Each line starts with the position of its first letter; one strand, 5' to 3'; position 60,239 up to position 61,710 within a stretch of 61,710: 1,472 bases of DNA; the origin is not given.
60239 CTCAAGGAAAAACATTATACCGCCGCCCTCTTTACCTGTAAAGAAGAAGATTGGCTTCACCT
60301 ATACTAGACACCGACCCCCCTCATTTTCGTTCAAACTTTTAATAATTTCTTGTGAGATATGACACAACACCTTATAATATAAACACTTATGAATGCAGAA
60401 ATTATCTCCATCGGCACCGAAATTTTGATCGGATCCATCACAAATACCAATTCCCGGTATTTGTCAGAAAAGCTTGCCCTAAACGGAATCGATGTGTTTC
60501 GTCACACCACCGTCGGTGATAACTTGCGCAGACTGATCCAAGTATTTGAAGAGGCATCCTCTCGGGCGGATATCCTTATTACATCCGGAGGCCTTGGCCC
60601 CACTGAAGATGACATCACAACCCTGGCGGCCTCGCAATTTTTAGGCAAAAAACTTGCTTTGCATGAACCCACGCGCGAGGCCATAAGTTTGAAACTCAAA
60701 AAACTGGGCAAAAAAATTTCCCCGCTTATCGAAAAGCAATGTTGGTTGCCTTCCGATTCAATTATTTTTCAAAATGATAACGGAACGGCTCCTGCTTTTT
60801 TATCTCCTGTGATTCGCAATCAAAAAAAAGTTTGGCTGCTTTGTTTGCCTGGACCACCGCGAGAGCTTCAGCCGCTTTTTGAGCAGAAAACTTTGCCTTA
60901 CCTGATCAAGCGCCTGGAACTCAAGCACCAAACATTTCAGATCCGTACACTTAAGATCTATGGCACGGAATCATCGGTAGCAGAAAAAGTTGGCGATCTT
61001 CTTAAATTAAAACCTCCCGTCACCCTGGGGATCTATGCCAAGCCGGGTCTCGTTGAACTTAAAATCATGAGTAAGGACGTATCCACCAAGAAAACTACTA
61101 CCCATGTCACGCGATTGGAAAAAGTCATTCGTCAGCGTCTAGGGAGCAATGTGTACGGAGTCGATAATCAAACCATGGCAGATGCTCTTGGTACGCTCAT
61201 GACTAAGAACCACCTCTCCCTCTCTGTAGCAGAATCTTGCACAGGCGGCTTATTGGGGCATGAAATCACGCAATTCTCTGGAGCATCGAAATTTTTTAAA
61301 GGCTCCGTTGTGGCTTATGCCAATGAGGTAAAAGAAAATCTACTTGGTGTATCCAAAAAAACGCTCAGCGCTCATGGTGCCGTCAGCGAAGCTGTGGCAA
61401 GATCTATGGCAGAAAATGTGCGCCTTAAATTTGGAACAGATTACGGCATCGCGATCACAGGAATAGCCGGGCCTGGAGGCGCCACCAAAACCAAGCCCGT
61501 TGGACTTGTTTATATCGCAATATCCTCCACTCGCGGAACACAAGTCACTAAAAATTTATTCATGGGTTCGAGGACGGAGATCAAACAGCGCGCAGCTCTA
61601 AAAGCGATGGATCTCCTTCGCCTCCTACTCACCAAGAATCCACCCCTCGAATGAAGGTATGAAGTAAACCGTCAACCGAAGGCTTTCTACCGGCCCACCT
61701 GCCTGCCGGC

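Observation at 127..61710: Family of long intergenic palindromes with covarying stems and C-GNA-G mini-hairpins: candidate ssDNA-level element system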

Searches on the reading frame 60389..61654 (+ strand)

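Call 13: search_protein_families(library=pfam, proteins=[window:60389-61654:+])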
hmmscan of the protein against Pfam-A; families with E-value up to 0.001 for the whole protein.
window:60389-61654:+ (421 aa): 3 families
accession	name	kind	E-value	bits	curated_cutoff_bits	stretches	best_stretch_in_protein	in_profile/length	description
PF02464.23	CinA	-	1.4e-55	187.7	23.5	1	261-412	2-153/155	Competence-damaged protein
PF00994.29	MoCF_biosynth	-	3.9e-30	104.9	26.6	1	4-172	1-142/144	Probable molybdopterin binding domain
PF18146.6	CinA_KH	-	8.3e-14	51.9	27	1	186-257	2-73/73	Damage-inducible protein CinA KH domain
